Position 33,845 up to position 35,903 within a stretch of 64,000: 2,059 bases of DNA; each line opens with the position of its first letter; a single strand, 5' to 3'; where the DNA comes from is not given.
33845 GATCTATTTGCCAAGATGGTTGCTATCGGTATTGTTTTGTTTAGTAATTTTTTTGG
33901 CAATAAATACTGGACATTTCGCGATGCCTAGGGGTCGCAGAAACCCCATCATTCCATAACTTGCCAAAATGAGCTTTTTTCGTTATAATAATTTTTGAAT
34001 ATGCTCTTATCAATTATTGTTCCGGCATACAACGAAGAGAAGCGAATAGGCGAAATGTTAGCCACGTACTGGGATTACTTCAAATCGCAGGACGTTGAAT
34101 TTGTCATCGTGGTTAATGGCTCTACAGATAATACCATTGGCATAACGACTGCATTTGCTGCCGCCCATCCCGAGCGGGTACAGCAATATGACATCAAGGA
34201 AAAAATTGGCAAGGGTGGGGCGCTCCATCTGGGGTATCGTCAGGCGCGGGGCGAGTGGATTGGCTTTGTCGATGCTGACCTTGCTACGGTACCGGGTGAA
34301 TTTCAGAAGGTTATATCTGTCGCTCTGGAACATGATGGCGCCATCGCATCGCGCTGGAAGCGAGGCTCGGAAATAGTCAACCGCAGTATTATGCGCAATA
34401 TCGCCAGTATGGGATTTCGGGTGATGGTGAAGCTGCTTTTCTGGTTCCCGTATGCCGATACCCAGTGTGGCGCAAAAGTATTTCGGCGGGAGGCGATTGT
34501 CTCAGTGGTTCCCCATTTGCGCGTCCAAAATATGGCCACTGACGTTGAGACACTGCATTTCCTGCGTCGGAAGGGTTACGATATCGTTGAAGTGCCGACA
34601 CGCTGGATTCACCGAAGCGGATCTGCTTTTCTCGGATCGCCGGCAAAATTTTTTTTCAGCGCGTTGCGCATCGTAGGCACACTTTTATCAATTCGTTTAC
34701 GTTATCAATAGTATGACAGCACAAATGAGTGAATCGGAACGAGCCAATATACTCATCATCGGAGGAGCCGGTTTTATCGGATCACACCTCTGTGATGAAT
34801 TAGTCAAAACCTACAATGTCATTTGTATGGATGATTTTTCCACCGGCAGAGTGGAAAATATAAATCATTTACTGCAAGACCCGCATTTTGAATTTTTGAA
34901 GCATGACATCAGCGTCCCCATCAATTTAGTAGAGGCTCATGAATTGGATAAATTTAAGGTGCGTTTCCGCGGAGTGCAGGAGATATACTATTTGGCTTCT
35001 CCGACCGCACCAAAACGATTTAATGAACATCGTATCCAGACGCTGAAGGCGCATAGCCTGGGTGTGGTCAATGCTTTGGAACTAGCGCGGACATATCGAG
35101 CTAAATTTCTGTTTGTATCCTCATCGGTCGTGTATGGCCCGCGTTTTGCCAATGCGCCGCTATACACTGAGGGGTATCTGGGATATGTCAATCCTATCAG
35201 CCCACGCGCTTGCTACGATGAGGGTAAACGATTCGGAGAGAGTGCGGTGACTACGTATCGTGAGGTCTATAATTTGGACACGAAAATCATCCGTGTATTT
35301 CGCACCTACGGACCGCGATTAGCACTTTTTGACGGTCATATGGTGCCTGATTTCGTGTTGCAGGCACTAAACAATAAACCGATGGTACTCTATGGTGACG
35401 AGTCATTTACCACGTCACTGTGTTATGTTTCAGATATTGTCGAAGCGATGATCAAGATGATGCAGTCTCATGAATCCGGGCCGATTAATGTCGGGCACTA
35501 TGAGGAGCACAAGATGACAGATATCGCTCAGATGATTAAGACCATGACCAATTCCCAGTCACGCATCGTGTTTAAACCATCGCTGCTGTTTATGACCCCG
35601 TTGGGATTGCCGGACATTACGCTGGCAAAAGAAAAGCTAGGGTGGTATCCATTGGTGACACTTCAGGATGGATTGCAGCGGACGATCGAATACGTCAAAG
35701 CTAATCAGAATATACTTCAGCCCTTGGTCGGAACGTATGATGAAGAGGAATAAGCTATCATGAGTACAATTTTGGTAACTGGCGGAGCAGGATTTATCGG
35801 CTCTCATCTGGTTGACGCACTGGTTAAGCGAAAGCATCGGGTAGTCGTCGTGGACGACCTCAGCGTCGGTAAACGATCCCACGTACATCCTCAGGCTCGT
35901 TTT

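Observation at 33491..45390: Two polyprenol-phosphate GT2 modules plus GtrA, DUF2304 and GT-C-like membrane proteins: an extracytoplasmic glycosylation system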

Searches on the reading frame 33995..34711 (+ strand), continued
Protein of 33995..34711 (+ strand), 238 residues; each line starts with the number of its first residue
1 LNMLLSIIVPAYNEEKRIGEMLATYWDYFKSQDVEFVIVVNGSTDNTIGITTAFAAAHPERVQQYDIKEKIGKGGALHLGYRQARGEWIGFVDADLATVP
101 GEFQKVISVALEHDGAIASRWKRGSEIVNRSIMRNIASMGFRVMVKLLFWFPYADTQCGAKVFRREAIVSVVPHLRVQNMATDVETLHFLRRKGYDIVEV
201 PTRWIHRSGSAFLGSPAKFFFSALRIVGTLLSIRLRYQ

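Call 96: find_encoding_contigs(protein=P0031, flank=10000, max_places=2)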
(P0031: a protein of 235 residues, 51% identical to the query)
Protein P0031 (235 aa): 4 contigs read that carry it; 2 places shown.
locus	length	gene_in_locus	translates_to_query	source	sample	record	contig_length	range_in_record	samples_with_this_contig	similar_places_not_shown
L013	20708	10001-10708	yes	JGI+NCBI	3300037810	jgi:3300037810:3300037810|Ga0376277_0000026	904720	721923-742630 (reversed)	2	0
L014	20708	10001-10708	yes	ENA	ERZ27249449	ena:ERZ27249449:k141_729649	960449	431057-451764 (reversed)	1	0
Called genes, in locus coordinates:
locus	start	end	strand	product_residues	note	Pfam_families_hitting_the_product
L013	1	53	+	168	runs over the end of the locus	-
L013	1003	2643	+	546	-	PF03023:MurJ, PF13440:Polysacc_synt_3, PF01554:MatE (weak)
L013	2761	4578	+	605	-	PF00009:GTP_EFTU, PF22042:EF-G_D2 (faint), PF03144:GTP_EFTU_D2, PF00679:EFG_C, PF06421:LepA_C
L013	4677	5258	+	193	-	PF14470:bPH_3 (weak), PF03703:bPH_2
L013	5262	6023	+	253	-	PF18900:DUF5656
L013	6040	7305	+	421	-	PF13365:Trypsin_2 (faint), PF13180:PDZ_2, PF17820:PDZ_6 (weak)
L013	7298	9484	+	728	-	PF00082:Peptidase_S8, PF01839:FG-GAP (faint), PF13517:FG-GAP_3 (weak)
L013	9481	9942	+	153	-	PF04138:GtrA_DPMS_TM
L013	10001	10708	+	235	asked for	PF00535:Glycos_transf_2, PF10111:Glyco_tranf_2_2, PF13641:Glyco_tranf_2_3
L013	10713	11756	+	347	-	PF04321:RmlD_sub_bind (weak), PF01073:3Beta_HSD, PF01370:Epimerase, PF02719:Polysacc_synt_2 (weak), PF07993:NAD_binding_4 (faint), PF16363:GDP_Man_Dehyd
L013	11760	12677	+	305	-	PF01073:3Beta_HSD, PF01370:Epimerase, PF02719:Polysacc_synt_2, PF04321:RmlD_sub_bind, PF13460:NAD_binding_10, PF16363:GDP_Man_Dehyd, PF07993:NAD_binding_4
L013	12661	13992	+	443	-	PF03446:NAD_binding_2 (faint), PF03721:UDPG_MGDP_dh_N, PF00984:UDPG_MGDP_dh, PF03720:UDPG_MGDP_dh_C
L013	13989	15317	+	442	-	PF01210:NAD_Gly3P_dh_N (faint), PF03446:NAD_binding_2 (faint), PF03721:UDPG_MGDP_dh_N, PF00984:UDPG_MGDP_dh, PF03720:UDPG_MGDP_dh_C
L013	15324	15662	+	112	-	PF07760:DUF1616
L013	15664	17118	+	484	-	PF01943:Polysacc_synt, PF13440:Polysacc_synt_3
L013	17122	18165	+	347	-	PF00534:Glycos_transf_1 (weak), PF13692:Glyco_trans_1_4, PF13524:Glyco_trans_1_2 (weak)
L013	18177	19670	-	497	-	PF20176:DUF6541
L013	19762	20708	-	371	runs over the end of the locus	PF13477:Glyco_trans_4_2, PF13439:Glyco_transf_4, PF13579:Glyco_trans_4_4, PF20706:GT4-conflict (weak), PF00534:Glycos_transf_1, PF13692:Glyco_trans_1_4, PF13524:Glyco_trans_1_2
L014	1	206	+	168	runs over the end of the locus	-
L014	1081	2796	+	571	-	PF03023:MurJ, PF13440:Polysacc_synt_3, PF01554:MatE (weak)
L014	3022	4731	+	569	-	PF00009:GTP_EFTU, PF22042:EF-G_D2 (faint), PF03144:GTP_EFTU_D2, PF00679:EFG_C, PF06421:LepA_C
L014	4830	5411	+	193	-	PF14470:bPH_3 (weak), PF03703:bPH_2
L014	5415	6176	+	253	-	PF18900:DUF5656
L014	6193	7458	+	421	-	PF13365:Trypsin_2 (faint), PF13180:PDZ_2, PF17820:PDZ_6 (weak)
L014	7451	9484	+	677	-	PF00082:Peptidase_S8, PF01839:FG-GAP (faint), PF13517:FG-GAP_3 (weak)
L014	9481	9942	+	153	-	PF04138:GtrA_DPMS_TM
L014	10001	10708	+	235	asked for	PF00535:Glycos_transf_2, PF10111:Glyco_tranf_2_2, PF13641:Glyco_tranf_2_3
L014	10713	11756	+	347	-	PF04321:RmlD_sub_bind (weak), PF01073:3Beta_HSD, PF01370:Epimerase, PF02719:Polysacc_synt_2 (weak), PF07993:NAD_binding_4 (faint), PF16363:GDP_Man_Dehyd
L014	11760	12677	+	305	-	PF01073:3Beta_HSD, PF01370:Epimerase, PF02719:Polysacc_synt_2, PF04321:RmlD_sub_bind, PF13460:NAD_binding_10, PF16363:GDP_Man_Dehyd, PF07993:NAD_binding_4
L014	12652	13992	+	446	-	PF03446:NAD_binding_2 (faint), PF03721:UDPG_MGDP_dh_N, PF00984:UDPG_MGDP_dh, PF03720:UDPG_MGDP_dh_C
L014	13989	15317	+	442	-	PF01210:NAD_Gly3P_dh_N (faint), PF03446:NAD_binding_2 (faint), PF03721:UDPG_MGDP_dh_N, PF00984:UDPG_MGDP_dh, PF03720:UDPG_MGDP_dh_C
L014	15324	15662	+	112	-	PF07760:DUF1616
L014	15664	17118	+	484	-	PF01943:Polysacc_synt, PF13440:Polysacc_synt_3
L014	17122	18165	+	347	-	PF00534:Glycos_transf_1 (weak), PF13692:Glyco_trans_1_4, PF13524:Glyco_trans_1_2 (weak)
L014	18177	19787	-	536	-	PF20176:DUF6541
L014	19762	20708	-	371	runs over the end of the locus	PF13477:Glyco_trans_4_2, PF13439:Glyco_transf_4, PF13579:Glyco_trans_4_4, PF20706:GT4-conflict (weak), PF00534:Glycos_transf_1, PF13692:Glyco_trans_1_4, PF13524:Glyco_trans_1_2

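Call 98: search_protein_families(library=pfam, proteins=[L014:18177-19787:-, L014:15324-15662:+, L014:5415-6176:+, L014:13989-15317:+, L014:12652-13992:+], max_evalue=0.01)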
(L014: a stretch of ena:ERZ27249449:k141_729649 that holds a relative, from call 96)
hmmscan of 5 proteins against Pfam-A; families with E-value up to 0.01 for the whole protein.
L014:18177-19787:- (536 aa): 1 family
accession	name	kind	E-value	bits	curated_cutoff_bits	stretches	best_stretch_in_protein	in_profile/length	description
PF20176.3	DUF6541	-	4.2e-11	42.3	29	1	16-321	95-406/646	Family of unknown function (DUF6541)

L014:15324-15662:+ (112 aa): 1 family
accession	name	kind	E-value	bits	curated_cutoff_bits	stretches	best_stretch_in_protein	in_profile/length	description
PF07760.16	DUF1616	-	2.7e-17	63.3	31.6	1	5-110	20-124/307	Protein of unknown function (DUF1616)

L014:5415-6176:+ (253 aa): 1 family
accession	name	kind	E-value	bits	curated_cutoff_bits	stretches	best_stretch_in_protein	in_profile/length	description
PF18900.5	DUF5656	-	2.6e-08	34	23.3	1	55-248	53-240/242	Protein of unknown function (DUF5656)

L014:13989-15317:+ (442 aa): 9 families
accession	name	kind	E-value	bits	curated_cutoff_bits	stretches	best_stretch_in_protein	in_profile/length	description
PF03721.20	UDPG_MGDP_dh_N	-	1.3e-53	181.8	27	1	11-186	2-181/187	UDP-glucose/GDP-mannose dehydrogenase family, NAD binding domain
PF03720.21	UDPG_MGDP_dh_C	-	2.6e-34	118.1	30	1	326-427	2-103/103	UDP-glucose/GDP-mannose dehydrogenase family, UDP binding domain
PF00984.24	UDPG_MGDP_dh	-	1.1e-31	109.2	25.4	1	209-301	1-92/94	UDP-glucose/GDP-mannose dehydrogenase family, central domain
PF01210.29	NAD_Gly3P_dh_N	-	3.7e-07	30.7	23.1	1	12-163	2-139/158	NAD-dependent glycerol-3-phosphate dehydrogenase N-terminus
PF03446.21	NAD_binding_2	-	5e-07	30.3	21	1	11-143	1-106/161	NAD binding domain of 6-phosphogluconate dehydrogenase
PF02826.25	2-Hacid_dh_C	-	0.00024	21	25.1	0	11-49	38-76/178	D-isomer specific 2-hydroxyacid dehydrogenase, NAD binding domain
PF03807.23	F420_oxidored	-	0.00048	21.1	21.6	0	346-420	14-90/94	NADP oxidoreductase coenzyme F420-dependent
PF02737.24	3HCDH_N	-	0.00067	20.1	22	1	11-54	1-44/180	3-hydroxyacyl-CoA dehydrogenase, NAD binding domain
PF01262.27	AlaDh_PNT_C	-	0.0011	18.9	23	1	11-52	30-73/214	Alanine dehydrogenase/PNT, C-terminal domain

L014:12652-13992:+ (446 aa): 6 families
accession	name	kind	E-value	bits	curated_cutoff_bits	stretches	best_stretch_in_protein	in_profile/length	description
PF03721.20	UDPG_MGDP_dh_N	-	1.3e-39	136.1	27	1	26-197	3-178/187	UDP-glucose/GDP-mannose dehydrogenase family, NAD binding domain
PF00984.24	UDPG_MGDP_dh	-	3e-29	101.4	25.4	1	221-312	1-93/94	UDP-glucose/GDP-mannose dehydrogenase family, central domain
PF03720.21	UDPG_MGDP_dh_C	-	6.8e-24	84.7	30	1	339-430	1-102/103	UDP-glucose/GDP-mannose dehydrogenase family, UDP binding domain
PF03446.21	NAD_binding_2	-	2.4e-05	24.9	21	1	26-161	2-115/161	NAD binding domain of 6-phosphogluconate dehydrogenase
PF01210.29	NAD_Gly3P_dh_N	-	6e-05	23.5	23.1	1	26-107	2-81/158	NAD-dependent glycerol-3-phosphate dehydrogenase N-terminus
PF02826.25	2-Hacid_dh_C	-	0.00092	19.1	25.1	0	305-403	6-101/178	D-isomer specific 2-hydroxyacid dehydrogenase, NAD binding domain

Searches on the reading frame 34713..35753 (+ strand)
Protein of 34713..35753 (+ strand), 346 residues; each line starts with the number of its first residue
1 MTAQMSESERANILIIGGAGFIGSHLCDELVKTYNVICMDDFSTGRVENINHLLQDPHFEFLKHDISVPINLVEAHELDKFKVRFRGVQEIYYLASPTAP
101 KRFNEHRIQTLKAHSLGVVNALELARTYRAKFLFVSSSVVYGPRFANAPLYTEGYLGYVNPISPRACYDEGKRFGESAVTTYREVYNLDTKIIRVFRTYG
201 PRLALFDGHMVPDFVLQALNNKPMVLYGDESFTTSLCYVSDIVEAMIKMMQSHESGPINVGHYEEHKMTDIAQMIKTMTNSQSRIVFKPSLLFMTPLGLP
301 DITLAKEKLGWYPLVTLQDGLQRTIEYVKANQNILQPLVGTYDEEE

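Call 4: search_protein_families(library=pfam, proteins=[window:34713-35753:+], max_evalue=0.01)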
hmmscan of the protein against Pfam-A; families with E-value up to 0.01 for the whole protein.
window:34713-35753:+ (346 aa): 7 families
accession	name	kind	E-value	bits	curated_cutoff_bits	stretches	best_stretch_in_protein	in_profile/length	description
PF16363.11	GDP_Man_Dehyd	-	2.9e-41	142.5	27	1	14-323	1-331/332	GDP-mannose 4,6 dehydratase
PF01370.27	Epimerase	-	4.2e-41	141.4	20.9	1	13-261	1-240/240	NAD dependent epimerase/dehydratase family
PF01073.25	3Beta_HSD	-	5.3e-09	35.9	22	1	14-247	1-226/280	3-beta hydroxysteroid dehydrogenase/isomerase family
PF07993.18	NAD_binding_4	-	3.1e-06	27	20.1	1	98-195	96-204/258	Male sterility protein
PF04321.23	RmlD_sub_bind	-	3e-05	23.7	27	1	12-263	2-212/287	RmlD substrate binding domain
PF02719.21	Polysacc_synt_2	-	3.4e-05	23.6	20.2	0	13-135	1-126/293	Polysaccharide biosynthesis protein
PF24711.1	YxiG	-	0.0018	18.9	27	1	55-100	14-59/129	YxiG-like protein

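Call 8: search_protein_families(library=ncbifam, proteins=[window:34713-35753:+], max_evalue=0.1)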
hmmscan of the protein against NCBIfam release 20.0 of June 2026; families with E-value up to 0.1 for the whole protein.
window:34713-35753:+ (346 aa): 28 families (the best 25 are shown)
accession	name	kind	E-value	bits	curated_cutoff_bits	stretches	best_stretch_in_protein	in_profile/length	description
TIGR01181.1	dTDP_gluc_dehyt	equivalog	1.5e-29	103.1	365.1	1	12-337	1-320/321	dTDP-glucose 4,6-dehydratase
TIGR04180.1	EDH_00030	hypoth_equivalog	1.2e-20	73.8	475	1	13-286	1-263/297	NAD-dependent 4,6-dehydratase LegB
NF007582.0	PRK10217.1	equivalog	7.3e-19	68.1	698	1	12-338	3-341/355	dTDP-glucose 4,6-dehydratase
TIGR01179.1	galE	equivalog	1.8e-17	63.2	262.3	1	12-333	1-330/332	UDP-glucose 4-epimerase GalE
NF007490.0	PRK10084.1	subfamily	2.8e-17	62.7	649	1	12-337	2-343/361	dTDP-glucose 4,6-dehydratase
NF008872.0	PRK11908.1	equivalog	7.8e-17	61.3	294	2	12-280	3-272/349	bifunctional UDP-4-keto-pentose/UDP-xylose synthase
TIGR02197.1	heptose_epim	equivalog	1.3e-14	54.1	274.6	1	13-287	1-268/316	ADP-glyceromanno-heptose 6-epimerase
NF005998.1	PRK08125.1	equivalog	1.6e-14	53.3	777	1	4-280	309-587/649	bifunctional UDP-4-amino-4-deoxy-L-arabinose formyltransferase/UDP-glucuronic acid oxidase ArnA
NF011728.1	PRK15181.1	equivalog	4.1e-13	49.1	760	1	13-247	18-246/348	Vi polysaccharide biosynthesis UDP-N-acetylglucosaminuronic acid C-4 epimerase TviC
NF047922.1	GDPFucSynFcl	equivalog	1.3e-12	47.8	500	1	130-331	98-304/308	GDP-L-fucose synthase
TIGR01472.1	gmd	equivalog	5.6e-07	29.1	415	1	14-270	4-259/342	GDP-mannose 4,6-dehydratase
NF008360.0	PRK11150.1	equivalog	5.2e-06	25.9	452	1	131-276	110-251/310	ADP-glyceromanno-heptose 6-epimerase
NF007956.0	PRK10675.1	subfamily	5.8e-06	25.7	394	1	12-184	2-165/338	UDP-glucose 4-epimerase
NF043036.1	ErythonDh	equivalog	2.3e-05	23.7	325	1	12-194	2-175/321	D-erythronate dehydrogenase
NF042422.1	oxyalk_red_OleD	equivalog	0.00014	21.3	580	1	12-39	2-30/329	2-alkyl-3-oxoalkanoate reductase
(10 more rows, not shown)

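Call 33: search_solved_structures(query=window:34713-35753:+, max_evalue=1e-10)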
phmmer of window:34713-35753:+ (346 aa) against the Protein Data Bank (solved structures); distinct sequences matched with E-value up to 1e-10: 56.
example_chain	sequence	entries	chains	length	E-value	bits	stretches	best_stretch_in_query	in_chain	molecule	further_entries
2b69_A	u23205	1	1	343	5.1e-73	249.3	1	7-329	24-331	UDP-glucuronate decarboxylase 1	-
4gll_A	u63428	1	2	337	6.9e-73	248.9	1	7-329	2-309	UDP-glucuronic acid decarboxylase 1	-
4m55_A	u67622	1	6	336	5e-72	246.1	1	7-330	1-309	UDP-glucuronic acid decarboxylase 1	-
4lk3_A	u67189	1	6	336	6.8e-72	245.6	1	7-330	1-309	UDP-glucuronic acid decarboxylase 1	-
4zrm_A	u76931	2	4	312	3.7e-30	108.5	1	10-329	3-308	UDP-glucose 4-epimerase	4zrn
8vr2_A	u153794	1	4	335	1.6e-28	103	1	9-336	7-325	NAD-dependent epimerase/dehydratase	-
7ys8_A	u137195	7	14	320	2.6e-28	102.4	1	13-329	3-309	UDP-glucose 4-epimerase | UDP-glucose 4-epimerase along with EC 5.1.3.2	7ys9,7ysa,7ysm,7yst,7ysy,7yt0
6bi4_A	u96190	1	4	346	2.2e-24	89.5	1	7-338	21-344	dTDP-glucose 4,6-dehydratase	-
6bwl_A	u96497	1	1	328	2.1e-23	86.2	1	12-330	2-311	Pal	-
6zl6_A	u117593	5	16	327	6.1e-23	84.7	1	12-329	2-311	Epimerase domain-containing protein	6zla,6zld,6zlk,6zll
6zlj_A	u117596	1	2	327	1.5e-22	83.4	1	12-329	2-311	Epimerase domain-containing protein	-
6pmh_A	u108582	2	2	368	7.8e-22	81.1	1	13-335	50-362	UDP-glucose 4-epimerase related protein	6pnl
6dnt_A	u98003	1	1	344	3.8e-21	78.8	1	11-277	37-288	NAD-dependent epimerase/dehydratase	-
8du1_A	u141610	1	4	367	8.5e-21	77.7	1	10-338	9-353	dTDP-glucose 4,6-dehydratase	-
8rdg_A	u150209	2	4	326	2.9e-20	75.9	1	13-335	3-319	SDR family NAD(P)-dependent oxidoreductase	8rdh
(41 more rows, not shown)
